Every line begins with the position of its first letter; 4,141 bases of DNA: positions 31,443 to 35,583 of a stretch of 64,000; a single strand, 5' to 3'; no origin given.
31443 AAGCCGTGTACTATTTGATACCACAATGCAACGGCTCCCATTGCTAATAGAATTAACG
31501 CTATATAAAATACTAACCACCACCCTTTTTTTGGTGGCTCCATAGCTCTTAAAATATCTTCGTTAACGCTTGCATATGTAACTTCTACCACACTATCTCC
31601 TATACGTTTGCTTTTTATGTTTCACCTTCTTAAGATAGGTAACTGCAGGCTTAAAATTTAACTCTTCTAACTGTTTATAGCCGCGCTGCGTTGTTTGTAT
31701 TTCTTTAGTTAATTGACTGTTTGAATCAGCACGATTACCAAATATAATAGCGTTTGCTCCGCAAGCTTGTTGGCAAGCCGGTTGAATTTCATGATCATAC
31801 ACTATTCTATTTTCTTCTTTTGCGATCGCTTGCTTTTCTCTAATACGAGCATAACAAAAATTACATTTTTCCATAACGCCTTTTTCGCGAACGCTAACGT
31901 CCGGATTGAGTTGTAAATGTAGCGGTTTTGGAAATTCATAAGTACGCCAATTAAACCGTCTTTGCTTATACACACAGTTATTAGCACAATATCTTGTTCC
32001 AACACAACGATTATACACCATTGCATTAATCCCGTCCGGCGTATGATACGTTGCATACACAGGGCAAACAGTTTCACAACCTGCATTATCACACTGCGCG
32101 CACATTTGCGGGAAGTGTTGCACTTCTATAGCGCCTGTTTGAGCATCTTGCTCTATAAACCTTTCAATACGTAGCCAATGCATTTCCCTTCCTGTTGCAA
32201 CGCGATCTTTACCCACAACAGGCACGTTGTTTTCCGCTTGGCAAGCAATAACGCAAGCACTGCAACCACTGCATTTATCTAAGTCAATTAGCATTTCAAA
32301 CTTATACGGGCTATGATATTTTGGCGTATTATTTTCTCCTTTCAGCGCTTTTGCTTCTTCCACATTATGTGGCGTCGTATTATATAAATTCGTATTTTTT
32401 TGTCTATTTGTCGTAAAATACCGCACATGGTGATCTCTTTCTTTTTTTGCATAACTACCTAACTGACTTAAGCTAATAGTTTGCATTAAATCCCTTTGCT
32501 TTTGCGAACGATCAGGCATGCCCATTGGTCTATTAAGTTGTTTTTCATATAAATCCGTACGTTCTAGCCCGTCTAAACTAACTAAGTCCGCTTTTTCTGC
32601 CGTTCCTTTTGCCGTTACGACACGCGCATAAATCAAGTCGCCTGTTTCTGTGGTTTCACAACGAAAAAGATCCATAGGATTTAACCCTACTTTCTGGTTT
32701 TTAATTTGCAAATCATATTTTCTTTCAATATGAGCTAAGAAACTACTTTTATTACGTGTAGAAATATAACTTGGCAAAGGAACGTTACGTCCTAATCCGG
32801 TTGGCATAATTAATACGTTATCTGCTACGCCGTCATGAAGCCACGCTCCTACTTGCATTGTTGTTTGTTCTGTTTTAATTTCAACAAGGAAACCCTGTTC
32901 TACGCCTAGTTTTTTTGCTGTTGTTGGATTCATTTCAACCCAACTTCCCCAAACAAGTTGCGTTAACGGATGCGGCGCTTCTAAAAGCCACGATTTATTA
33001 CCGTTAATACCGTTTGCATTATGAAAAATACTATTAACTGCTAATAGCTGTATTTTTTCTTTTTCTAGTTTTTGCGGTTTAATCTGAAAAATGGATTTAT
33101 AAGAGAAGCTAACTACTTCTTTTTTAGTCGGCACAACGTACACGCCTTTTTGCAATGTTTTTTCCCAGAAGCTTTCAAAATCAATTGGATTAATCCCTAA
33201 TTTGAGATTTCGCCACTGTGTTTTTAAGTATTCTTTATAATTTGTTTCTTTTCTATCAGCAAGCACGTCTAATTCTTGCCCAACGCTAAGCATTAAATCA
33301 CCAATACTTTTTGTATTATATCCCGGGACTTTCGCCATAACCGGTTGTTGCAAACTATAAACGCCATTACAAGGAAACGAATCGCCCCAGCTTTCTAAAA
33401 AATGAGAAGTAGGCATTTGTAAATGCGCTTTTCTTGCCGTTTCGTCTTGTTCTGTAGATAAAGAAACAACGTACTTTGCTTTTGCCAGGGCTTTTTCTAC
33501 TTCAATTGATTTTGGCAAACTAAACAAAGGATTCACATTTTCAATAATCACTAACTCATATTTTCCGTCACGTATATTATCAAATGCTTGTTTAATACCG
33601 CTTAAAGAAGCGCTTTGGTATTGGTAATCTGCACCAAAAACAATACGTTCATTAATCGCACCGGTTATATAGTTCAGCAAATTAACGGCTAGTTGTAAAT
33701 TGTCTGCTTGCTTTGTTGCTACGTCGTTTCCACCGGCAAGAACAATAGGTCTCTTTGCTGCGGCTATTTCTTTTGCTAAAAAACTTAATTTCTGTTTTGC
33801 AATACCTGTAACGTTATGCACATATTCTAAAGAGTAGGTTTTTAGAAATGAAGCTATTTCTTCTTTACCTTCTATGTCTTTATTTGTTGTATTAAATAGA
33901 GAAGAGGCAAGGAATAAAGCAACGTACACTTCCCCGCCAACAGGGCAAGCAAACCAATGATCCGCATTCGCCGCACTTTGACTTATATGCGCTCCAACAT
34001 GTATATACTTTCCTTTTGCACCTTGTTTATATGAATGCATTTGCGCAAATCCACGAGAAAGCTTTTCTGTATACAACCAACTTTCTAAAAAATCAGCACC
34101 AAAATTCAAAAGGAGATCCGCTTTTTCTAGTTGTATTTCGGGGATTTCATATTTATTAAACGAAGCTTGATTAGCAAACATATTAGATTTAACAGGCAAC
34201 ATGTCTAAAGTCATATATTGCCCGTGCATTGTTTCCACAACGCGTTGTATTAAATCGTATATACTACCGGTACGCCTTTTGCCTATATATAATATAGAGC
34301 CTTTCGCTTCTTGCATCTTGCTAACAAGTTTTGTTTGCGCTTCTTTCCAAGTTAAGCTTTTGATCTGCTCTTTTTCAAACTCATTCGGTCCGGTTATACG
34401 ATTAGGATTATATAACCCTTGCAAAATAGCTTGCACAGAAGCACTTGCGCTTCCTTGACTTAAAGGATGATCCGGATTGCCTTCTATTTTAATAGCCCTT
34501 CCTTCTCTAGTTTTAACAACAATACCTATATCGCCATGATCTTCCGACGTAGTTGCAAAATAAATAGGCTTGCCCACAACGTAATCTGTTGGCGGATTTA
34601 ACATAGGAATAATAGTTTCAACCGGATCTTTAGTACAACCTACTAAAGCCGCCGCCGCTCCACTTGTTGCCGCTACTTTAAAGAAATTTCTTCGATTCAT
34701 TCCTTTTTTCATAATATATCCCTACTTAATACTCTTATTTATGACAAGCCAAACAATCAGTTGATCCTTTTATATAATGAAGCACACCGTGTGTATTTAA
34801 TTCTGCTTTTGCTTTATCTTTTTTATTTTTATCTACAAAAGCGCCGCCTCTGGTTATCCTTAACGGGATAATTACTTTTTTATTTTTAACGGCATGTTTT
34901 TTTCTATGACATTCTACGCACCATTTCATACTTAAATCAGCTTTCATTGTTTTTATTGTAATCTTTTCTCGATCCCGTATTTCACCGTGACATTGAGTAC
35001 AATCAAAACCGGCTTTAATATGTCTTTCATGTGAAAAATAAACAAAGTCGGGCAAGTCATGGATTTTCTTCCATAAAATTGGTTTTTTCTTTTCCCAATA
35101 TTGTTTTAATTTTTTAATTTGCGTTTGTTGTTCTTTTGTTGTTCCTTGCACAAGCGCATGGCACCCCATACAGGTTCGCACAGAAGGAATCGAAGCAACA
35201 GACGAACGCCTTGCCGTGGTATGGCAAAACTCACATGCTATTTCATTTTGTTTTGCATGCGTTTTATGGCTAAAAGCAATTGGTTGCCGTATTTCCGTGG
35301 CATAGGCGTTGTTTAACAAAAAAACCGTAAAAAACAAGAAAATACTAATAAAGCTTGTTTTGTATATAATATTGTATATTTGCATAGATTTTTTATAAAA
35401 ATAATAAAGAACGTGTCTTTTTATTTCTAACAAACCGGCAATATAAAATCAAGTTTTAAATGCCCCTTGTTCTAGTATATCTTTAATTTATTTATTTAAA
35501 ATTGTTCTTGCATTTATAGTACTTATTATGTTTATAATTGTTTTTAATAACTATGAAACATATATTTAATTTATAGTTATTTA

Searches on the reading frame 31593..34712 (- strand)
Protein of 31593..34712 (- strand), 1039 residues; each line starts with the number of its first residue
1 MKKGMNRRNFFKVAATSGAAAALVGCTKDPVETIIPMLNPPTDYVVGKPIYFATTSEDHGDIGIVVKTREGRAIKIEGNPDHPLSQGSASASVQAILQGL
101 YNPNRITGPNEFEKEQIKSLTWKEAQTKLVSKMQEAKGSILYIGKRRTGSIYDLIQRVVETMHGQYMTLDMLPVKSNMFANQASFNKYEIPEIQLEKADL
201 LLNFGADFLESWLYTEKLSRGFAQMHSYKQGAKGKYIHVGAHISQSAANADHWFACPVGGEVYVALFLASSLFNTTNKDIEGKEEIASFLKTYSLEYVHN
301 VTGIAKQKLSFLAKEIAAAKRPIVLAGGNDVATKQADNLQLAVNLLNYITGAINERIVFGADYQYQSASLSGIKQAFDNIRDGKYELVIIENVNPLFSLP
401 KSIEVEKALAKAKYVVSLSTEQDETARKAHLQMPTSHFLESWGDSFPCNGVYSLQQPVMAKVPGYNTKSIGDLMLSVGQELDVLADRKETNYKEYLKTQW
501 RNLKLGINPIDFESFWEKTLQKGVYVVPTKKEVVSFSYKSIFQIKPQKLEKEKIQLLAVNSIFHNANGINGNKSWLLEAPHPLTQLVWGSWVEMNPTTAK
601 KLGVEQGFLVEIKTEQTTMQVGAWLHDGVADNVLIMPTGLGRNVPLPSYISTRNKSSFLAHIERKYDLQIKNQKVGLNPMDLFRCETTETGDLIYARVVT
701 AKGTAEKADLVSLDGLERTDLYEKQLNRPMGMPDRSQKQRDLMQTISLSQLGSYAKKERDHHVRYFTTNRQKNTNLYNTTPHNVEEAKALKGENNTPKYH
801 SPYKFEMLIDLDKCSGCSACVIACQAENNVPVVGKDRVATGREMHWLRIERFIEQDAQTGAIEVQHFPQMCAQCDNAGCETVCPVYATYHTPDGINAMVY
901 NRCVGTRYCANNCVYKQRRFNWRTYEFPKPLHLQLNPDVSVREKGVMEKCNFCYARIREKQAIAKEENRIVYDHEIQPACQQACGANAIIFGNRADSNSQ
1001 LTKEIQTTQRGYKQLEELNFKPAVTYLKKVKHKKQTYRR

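Call 15: search_protein_families(library=ncbifam, proteins=[window:31593-34712:-])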
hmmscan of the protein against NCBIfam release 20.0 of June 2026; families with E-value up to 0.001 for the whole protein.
window:31593-34712:- (1039 aa): 27 families (the best 25 are shown)
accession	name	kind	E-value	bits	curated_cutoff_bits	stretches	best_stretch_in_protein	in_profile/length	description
NF041783.2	mnquin_red_QrcB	equivalog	3.9e-71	240.1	440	1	62-643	64-655/695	menaquinone reductase molybdopterin-binding-like subunit QrcB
NF041782.1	mnquin_red_QrcC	equivalog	4.3e-57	193.5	400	1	805-1031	1-229/239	menaquinone reductase iron-sulfur cluster-binding subunit QrcC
NF045797.1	DsrO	equivalog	2.5e-39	135.1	200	1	793-1027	32-234/235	sulfate reduction electron transfer complex DsrMKJOP subunit DsrO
NF011569.0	PRK14993.1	equivalog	7.7e-24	84.5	416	1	803-924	42-153/244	tetrathionate reductase subunit TtrB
NF041715.1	arsenate_red_ArrB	equivalog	3.4e-22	79.1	450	1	804-1031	2-229/233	arsenate respiratory reductase iron-sulfur subunit ArrB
TIGR03149.1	cyt_nit_nrfC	equivalog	7.5e-20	71.2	377.6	2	801-921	35-145/225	cytochrome c nitrite reductase Fe-S protein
NF012032.0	PRK15488.1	equivalog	5.9e-19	67.5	694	1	5-356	3-358/759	thiosulfate reductase PhsA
TIGR01591.1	Fdh-alpha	equivalog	2.3e-17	62.3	666.25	2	373-443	372-442/672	formate dehydrogenase subunit alpha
NF008134.0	PRK10882.1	equivalog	4.7e-15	55.5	263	1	793-1032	27-246/329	hydrogenase 2 operon protein HybA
NF038355.1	FDH3_beta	equivalog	7.6e-15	55.4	240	1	805-997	3-167/180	formate dehydrogenase FDH3 subunit beta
TIGR02951.1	DMSO_dmsB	equivalog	1.4e-14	54.4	214.1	1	807-924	4-118/161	DMSO/selenate family reductase complex B subunit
NF041714.1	arsenate_red_ArrA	equivalog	1.3e-13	50.1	1600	1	5-269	3-278/848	arsenate respiratory reductase molybdopterin-containing subunit ArrA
NF047855.1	AssmNtatRedNasC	equivalog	7.5e-13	47.6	1100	1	377-446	402-471/708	assimilatory nitrate reductase catalytic subunit NasC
TIGR03478.1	DMSO_red_II_bet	subfamily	4.2e-12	45.6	480.7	1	866-1031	126-257/321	DMSO reductase family type II enzyme, iron-sulfur subunit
TIGR01582.1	FDH-beta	equivalog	1.4e-11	44.1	334.7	1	794-1014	11-203/283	formate dehydrogenase subunit beta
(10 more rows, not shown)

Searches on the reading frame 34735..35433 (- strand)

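Call 15: search_protein_families(library=ncbifam, proteins=[window:34735-35433:-])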
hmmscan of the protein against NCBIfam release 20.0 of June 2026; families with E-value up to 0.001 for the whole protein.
window:34735-35433:- (232 aa): 5 families
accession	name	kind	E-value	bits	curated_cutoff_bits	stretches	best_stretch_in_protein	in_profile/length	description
NF041781.1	mnquin_red_QrcA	equivalog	6e-27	94.3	180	1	33-184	12-167/174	menaquinone reductase multiheme cytochrome c subunit QrcA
TIGR04257.1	nanowire_3heme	domain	2.7e-09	37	40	1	131-185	13-67/75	c(7)-type cytochrome triheme domain-containing protein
NF043011.1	CytC7_Geobact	equivalog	2.4e-06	28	120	0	131-181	33-79/89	cytochrome c7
NF041028.1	decahem_GSU2203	exception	5.3e-06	25.9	325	1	86-231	68-207/317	GSU2203 family decaheme c-type cytochrome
NF008659.0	PRK11659.1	equivalog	0.00016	21.4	184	0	133-185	127-176/188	cytochrome c nitrite reductase pentaheme subunit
